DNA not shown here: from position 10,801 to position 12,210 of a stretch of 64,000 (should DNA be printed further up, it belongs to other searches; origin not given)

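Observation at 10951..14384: Arn-like module: PIG-V-like GT-C, a small 4-TM flippase-like protein, a DPM1/ArnC-like GT2, an SDR and a DUF2304-like protein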

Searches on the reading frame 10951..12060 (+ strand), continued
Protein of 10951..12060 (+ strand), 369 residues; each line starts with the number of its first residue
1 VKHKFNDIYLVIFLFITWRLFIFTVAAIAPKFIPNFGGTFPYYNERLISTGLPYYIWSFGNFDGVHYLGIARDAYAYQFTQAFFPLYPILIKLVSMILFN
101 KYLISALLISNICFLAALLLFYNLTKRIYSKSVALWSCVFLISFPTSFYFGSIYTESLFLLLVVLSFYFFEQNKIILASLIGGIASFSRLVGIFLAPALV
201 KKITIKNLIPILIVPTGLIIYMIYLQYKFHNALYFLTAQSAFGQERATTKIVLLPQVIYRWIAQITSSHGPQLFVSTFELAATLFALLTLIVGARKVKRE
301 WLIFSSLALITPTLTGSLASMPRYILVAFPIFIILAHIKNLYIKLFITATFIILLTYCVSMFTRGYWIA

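Call 27: find_related_loci(query=A1, collection=genome_contigs, flank=6000)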
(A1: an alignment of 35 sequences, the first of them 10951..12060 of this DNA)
Query A1 (369 aa) in genome_contigs; peptide patterns used: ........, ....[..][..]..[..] (x = any residue, [..] = any of these).
407 stretches matched a pattern; 312 encode a relative of the query (tblastn E <= 1e-3); the best 80 are kept; 80 distinct loci.
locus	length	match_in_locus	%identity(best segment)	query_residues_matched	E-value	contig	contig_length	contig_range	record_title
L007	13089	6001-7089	57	6-369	7e-138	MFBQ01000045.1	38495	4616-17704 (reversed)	MAG: Candidatus Curtissbacteria bacterium RIFCSPLOWO2_01_FULL_41_18 rifcsplowo2_01_scaffold_8950, whole genome shotgun s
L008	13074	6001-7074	59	11-369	8e-138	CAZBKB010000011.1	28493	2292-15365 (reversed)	MAG TPA_asm: uncultured Gammaproteobacteria bacterium isolate SRP050083_co1_19 genome assembly, contig: NODE_572_length_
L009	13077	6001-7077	61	11-369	1e-136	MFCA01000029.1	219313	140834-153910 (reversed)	MAG: Candidatus Curtissbacteria bacterium RIFOXYA1_FULL_41_14 rifoxya1_full_scaffold_9, whole genome shotgun sequence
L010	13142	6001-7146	55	23-369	8e-130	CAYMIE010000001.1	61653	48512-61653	MAG TPA_asm: uncultured Gammaproteobacteria bacterium isolate SRP050083_co3_380 genome assembly, contig: NODE_224_length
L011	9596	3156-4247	54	6-369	3e-128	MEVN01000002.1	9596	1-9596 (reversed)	MAG: candidate division WWE3 bacterium RIFCSPLOWO2_12_FULL_36_10 rifcsplowo2_12_scaffold_10754, whole genome shotgun seq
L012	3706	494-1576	59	9-369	8e-131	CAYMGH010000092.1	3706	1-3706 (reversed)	MAG TPA_asm: uncultured Gammaproteobacteria bacterium isolate SRP269290_co1_900 genome assembly, contig: NODE_47994_leng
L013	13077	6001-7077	57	11-369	9e-127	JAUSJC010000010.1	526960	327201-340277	MAG: Candidatus Curtissbacteria bacterium isolate E14_metabat.bin.284 E14_k141_194071, whole genome shotgun sequence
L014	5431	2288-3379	55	6-369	4e-126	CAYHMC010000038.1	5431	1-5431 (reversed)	MAG TPA_asm: uncultured Candidatus Saccharibacteria bacterium isolate ERP119705_co13_620 genome assembly, contig: NODE_1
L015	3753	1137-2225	55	8-369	3e-127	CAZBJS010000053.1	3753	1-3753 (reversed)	MAG TPA_asm: uncultured Gammaproteobacteria bacterium isolate SRP269290_co3_500 genome assembly, contig: NODE_40035_leng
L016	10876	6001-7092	54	6-368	3e-123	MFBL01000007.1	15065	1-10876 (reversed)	MAG: Candidatus Curtissbacteria bacterium RIFCSPHIGHO2_12_FULL_41_17 rifcsphigho2_12_scaffold_12985, whole genome shotgu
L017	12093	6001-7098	52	3-369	2e-122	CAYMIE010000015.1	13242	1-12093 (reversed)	MAG TPA_asm: uncultured Gammaproteobacteria bacterium isolate SRP050083_co3_380 genome assembly, contig: NODE_3891_lengt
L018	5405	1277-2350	53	11-369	1e-121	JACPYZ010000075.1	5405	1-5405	MAG: Candidatus Curtissbacteria bacterium isolate NC_groundwater_876_Pr1_S2p5_40_11 Montesol18_S2p5_coassembly_scaffold_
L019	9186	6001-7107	53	1-369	3e-120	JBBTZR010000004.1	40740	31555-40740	MAG: Patescibacteria group bacterium isolate H41-bin136_1 H41_bin136_1_000000000004, whole genome shotgun sequence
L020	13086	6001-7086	53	8-369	6e-119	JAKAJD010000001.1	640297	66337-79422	MAG: bacterium isolate WY3.bin73 NODE_5_length_640297_cov_3.520291, whole genome shotgun sequence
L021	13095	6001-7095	55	3-369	1e-125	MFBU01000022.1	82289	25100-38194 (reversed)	MAG: Candidatus Curtissbacteria bacterium RIFCSPLOWO2_02_41_11 rifcsplowo2_02_sub10_scaffold_9, whole genome shotgun seq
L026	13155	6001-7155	47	1-369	8e-85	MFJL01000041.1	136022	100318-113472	MAG: Candidatus Gottesmanbacteria bacterium RIFCSPHIGHO2_02_FULL_39_11 rifcsphigho2_02_scaffold_80, whole genome shotgun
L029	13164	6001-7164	41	6-369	9e-83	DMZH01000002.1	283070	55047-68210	MAG TPA_asm: Candidatus Woesebacteria bacterium isolate UBA8517 contig_17954, whole genome shotgun sequence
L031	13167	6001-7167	42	11-369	2e-81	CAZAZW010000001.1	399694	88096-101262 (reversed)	MAG TPA_asm: uncultured Gammaproteobacteria bacterium isolate SRP090828_co2_161 genome assembly, contig: NODE_2_length_3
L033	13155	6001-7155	41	14-369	4e-81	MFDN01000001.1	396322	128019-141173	MAG: Candidatus Daviesbacteria bacterium RIFCSPLOWO2_01_FULL_39_23 rifcsplowo2_01_scaffold_1, whole genome shotgun seque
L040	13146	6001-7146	42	1-369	9e-79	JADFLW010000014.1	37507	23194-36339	MAG: Patescibacteria group bacterium isolate B55T1B8 B55T1B8_NODE1534, whole genome shotgun sequence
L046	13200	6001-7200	40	5-369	2e-77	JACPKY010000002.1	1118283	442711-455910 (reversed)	MAG: Candidatus Gottesmanbacteria bacterium isolate NC_groundwater_507_Ag_S-0.1um_40_14 S35_SO-1_scaffold_146377, whole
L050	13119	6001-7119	43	15-369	4e-76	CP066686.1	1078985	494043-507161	MAG: Candidatus Woesebacteria bacterium isolate NC_groundwater_442_Ag_B-0.1um_40_41 chromosome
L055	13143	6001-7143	40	3-369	3e-74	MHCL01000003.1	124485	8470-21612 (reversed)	MAG: Candidatus Chisholmbacteria bacterium RIFCSPLOWO2_01_FULL_49_14 rifcsplowo2_01_scaffold_1111, whole genome shotgun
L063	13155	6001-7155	41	4-369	2e-71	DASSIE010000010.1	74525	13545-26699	MAG TPA_asm: Patescibacteria group bacterium isolate SMAG_U1079 k141_510940, whole genome shotgun sequence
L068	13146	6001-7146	37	1-369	4e-69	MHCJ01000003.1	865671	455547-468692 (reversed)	MAG: Candidatus Chisholmbacteria bacterium RIFCSPHIGHO2_01_FULL_52_32 rifcsphigho2_01_scaffold_32, whole genome shotgun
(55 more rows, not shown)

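Call 31: search_protein_families(library=pfam, proteins=[L068:7156-8040:+, L040:7159-8043:+, L050:7937-9211:+, L031:7158-8441:+, L063:7165-7845:+, L063:7861-8472:+, L046:10056-11558:+, L029:9898-11346:+, L029:7169-8122:+, L055:7127-8113:+], max_evalue=0.01)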
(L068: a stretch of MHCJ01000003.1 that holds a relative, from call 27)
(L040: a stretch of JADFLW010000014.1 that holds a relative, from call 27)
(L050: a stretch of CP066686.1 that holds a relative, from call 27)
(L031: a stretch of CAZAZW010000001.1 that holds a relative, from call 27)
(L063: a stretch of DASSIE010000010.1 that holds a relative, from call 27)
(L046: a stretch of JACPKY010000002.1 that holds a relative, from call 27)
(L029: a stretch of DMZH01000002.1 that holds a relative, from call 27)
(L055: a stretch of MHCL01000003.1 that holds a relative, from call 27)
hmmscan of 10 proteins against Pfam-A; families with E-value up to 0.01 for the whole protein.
L068:7156-8040:+ (294 aa): 1 family
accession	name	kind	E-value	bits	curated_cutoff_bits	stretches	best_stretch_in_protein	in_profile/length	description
PF00892.27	EamA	-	6e-32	111.2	28.2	2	158-285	3-129/135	EamA-like transporter family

L040:7159-8043:+ (294 aa): 1 family
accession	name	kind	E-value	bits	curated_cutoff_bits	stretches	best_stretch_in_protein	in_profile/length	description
PF00892.27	EamA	-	3.6e-29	102.2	28.2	2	158-288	3-132/135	EamA-like transporter family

L050:7937-9211:+ (424 aa): 2 families
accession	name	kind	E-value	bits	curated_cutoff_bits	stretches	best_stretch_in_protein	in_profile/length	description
PF01943.22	Polysacc_synt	-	3.5e-15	56.6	28.2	1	15-281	4-271/274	Polysaccharide biosynthesis protein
PF13440.11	Polysacc_synt_3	-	7.1e-15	55.5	23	1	36-331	1-291/293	Polysaccharide biosynthesis protein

L031:7158-8441:+ (427 aa): 2 families
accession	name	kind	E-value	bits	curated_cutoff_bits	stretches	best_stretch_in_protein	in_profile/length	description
PF01943.22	Polysacc_synt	-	3.1e-17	63.4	28.2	1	21-284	6-272/274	Polysaccharide biosynthesis protein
PF13440.11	Polysacc_synt_3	-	2.2e-15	57.1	23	1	40-334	1-292/293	Polysaccharide biosynthesis protein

L063:7165-7845:+ (226 aa): 1 family
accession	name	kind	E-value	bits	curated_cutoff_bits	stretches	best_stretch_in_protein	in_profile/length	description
PF01943.22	Polysacc_synt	-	5e-11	43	28.2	1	29-216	7-193/274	Polysaccharide biosynthesis protein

L063:7861-8472:+ (203 aa): 0 families

L046:10056-11558:+ (500 aa): 2 families
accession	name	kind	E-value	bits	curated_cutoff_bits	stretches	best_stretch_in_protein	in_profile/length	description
PF13231.12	PMT_2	-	2.1e-06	28.5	26.1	1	78-233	4-160/160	Dolichyl-phosphate-mannose-protein mannosyltransferase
PF02366.24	PMT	-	0.00011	22.3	22.7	1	88-227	75-230/245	Dolichyl-phosphate-mannose-protein mannosyltransferase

L029:9898-11346:+ (482 aa): 0 families

L029:7169-8122:+ (317 aa): 6 families
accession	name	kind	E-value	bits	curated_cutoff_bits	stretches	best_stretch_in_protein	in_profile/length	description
PF01370.27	Epimerase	-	5.6e-53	180.3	20.9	1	11-240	1-240/240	NAD dependent epimerase/dehydratase family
PF16363.11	GDP_Man_Dehyd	-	9.8e-23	81.6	27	1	58-303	75-332/332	GDP-mannose 4,6 dehydratase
PF02719.21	Polysacc_synt_2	-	9.1e-10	38.6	20.2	1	11-51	1-41/293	Polysaccharide biosynthesis protein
PF01073.25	3Beta_HSD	-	2e-07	30.8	22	1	43-233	51-234/280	3-beta hydroxysteroid dehydrogenase/isomerase family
PF07993.18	NAD_binding_4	-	0.00016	21.4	20.1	1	13-43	1-33/258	Male sterility protein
PF04321.23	RmlD_sub_bind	-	0.0014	18.2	27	1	11-67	3-60/287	RmlD substrate binding domain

L055:7127-8113:+ (328 aa): 7 families
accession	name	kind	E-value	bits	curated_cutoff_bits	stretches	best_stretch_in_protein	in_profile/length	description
PF01370.27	Epimerase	-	7.6e-59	199.5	20.9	1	25-258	1-240/240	NAD dependent epimerase/dehydratase family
PF16363.11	GDP_Man_Dehyd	-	1e-55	190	27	1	26-320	1-331/332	GDP-mannose 4,6 dehydratase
PF01073.25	3Beta_HSD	-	2e-16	60.3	22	1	26-248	1-230/280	3-beta hydroxysteroid dehydrogenase/isomerase family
PF02719.21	Polysacc_synt_2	-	9.8e-13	48.4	20.2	1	25-272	1-243/293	Polysaccharide biosynthesis protein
PF04321.23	RmlD_sub_bind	-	6.6e-12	45.5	27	1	23-221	1-173/287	RmlD substrate binding domain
PF07993.18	NAD_binding_4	-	3.7e-07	30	20.1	1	71-202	74-210/258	Male sterility protein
PF00106.31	adh_short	-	0.00061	19.8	26.6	1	25-86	3-71/195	short chain dehydrogenase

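Call 32: predict_structure(alignment_id=A1)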
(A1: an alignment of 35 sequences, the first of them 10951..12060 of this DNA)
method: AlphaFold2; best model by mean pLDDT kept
length: 369 residues; sequences in the alignment: 35
mean_pLDDT: 84.1   pTM: 0.87
mean pLDDT of the five models: 84.1, 83.8, 83.2, 83.2, 81.2
residues with pLDDT >= 90: 187; 70-90: 119; 50-70: 43; < 50: 20
segments of 3 or more residues with pLDDT < 50: 240-251, 314-320
pLDDT, mean of each block of 10 residues (from residue 1): 75 97 96 79 82 91 85 78 85 95 95 97 96 96 93 92 96 94 92 89 75 93 89 68 39 56 73 75 86 89 86 49 72 94 97 93 74
secondary structure, 60 per line:
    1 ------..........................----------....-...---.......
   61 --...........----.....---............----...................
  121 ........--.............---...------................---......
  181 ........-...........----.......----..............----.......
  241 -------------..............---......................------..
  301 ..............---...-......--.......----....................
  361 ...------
elements in order: H7-32 H43-46 H54-60 H63-73 H78-82 H86-97 H102-128 H131-143 H156-171 H175-188 H190-200 H205-211 H216-229 H234-240 H254-267 H271-292 H299-314 H322-327 H330-336 H341-363

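Call 35: fold_search(model_id=the predicted structure, library=pdb)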
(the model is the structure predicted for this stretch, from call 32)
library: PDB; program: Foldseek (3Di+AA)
matches with E <= 10: 212; with E <= 0.001: 5
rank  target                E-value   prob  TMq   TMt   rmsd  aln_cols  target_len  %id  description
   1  7oci_F                1.7e-04  1.00  0.49  0.32  12.8       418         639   14  Cryo-EM structure of yeast Ost6p containing oligosaccharyltransferase complex (released 2022-02-16)
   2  5gmy_A                4.3e-04  1.00  0.42  0.22  16.0       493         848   15  Crystal structure of the Archaeoglobus fulgidus oligosaccharyltransferase (O29867_ARCFU) tethered with an acceptor pep (released 2017-02-01)
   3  8age_A                4.7e-04  1.00  0.49  0.32  12.5       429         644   14  Structure of yeast oligosaccharylransferase complex with acceptor peptide bound (released 2022-12-07)
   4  9s6u_A                7.2e-04  1.00  0.45  0.34   9.5       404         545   14  Ternary cryo-EM structure of human ALG9 with Dol25-PP-GlcNAc2Man8, Dol25-P-Man and Fab (released 2026-03-18)
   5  6c26_A                7.9e-04  1.00  0.43  0.28  15.2       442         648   14  The Cryo-EM structure of a eukaryotic oligosaccharyl transferase complex (released 2018-01-31)
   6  6ftg_5                1.2e-03  1.00  0.49  0.32  14.6       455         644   14  Subtomogram average of OST-containing ribosome-translocon complexes from canine rough microsomal membranes (released 2018-03-21)
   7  3waj                  1.5e-03  1.00  0.41  0.23  13.1       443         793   15  Crystal structure of the Archaeoglobus fulgidus oligosaccharyltransferase (O29867_ARCFU) complex with Zn and sulfate (released 2013-10-30)
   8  7bvh_A                1.6e-03  1.00  0.50  0.21   8.6       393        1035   14  Crystal structure of arabinosyltransferase EmbC2-AcpM2 complex from Mycobacterium smegmatis complexed with di-arabinos (released 2020-04-29)
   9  9s6s_A                2.5e-03  1.00  0.44  0.33   9.5       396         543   13  Ternary cryo-EM structure of human ALG9 with Dol25-PP-GlcNAc2Man6, Dol25-P-Man and Fab (released 2026-03-18)
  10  3wak                  2.8e-03  1.00  0.41  0.21  14.6       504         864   15  Crystal structure of the Archaeoglobus fulgidus oligosaccharyltransferase (O29867_ARCFU) in the apo form (released 2013-10-30)
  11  6ezn_F                3.0e-03  1.00  0.45  0.29  15.3       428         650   13  Cryo-EM structure of the yeast oligosaccharyltransferase (OST) complex (released 2018-01-17)
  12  7e9s_A                3.0e-03  1.00  0.40  0.21  12.6       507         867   14  Archaeal oligosaccharyltransferase AglB from Archaeoglobus fulgidus in complex with an inhibitory peptide and a dolich (released 2021-09-08)
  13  5f15                  3.3e-03  1.00  0.48  0.35  11.0       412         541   11  Crystal Structure of ArnT from Cupriavidus metallidurans bound to Undecaprenyl phosphate (released 2016-02-17)
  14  9s6t_A                3.4e-03  1.00  0.50  0.41   8.1       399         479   14  Ternary cryo-EM structure of chicken ALG12 with Dol25-PP-GlcNAc2Man7, Dol25-P-Man, and Fab (released 2026-03-18)
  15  8agb_A                3.7e-03  1.00  0.44  0.29  13.7       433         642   14  Structure of yeast oligosaccharylransferase complex with lipid-linked oligosaccharide bound (released 2022-12-07)
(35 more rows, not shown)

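Call 37: search_protein_families(library=pfam, alignment_id=A1, max_evalue=0.01)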
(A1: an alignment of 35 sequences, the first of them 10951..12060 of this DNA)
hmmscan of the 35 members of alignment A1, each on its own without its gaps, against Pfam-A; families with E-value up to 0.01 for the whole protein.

A. member 1, window:10951-12060:+ (369 aa): 2 families
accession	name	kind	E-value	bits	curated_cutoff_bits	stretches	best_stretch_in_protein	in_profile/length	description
PF04188.19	Mannosyl_trans2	-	6.5e-05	22.9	22.4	1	48-181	47-191/443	Mannosyltransferase (PIG-V)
PF13231.12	PMT_2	-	0.0028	18.3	26.1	1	85-201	4-132/160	Dolichyl-phosphate-mannose-protein mannosyltransferase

B. families by the number of members that match (of 35 scanned): 3 families
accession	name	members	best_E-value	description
PF04188.19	Mannosyl_trans2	35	1.1e-11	Mannosyltransferase (PIG-V)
PF13231.12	PMT_2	5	5.5e-05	Dolichyl-phosphate-mannose-protein mannosyltransferase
PF09594.16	GT87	1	0.00078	Glycosyltransferase family 87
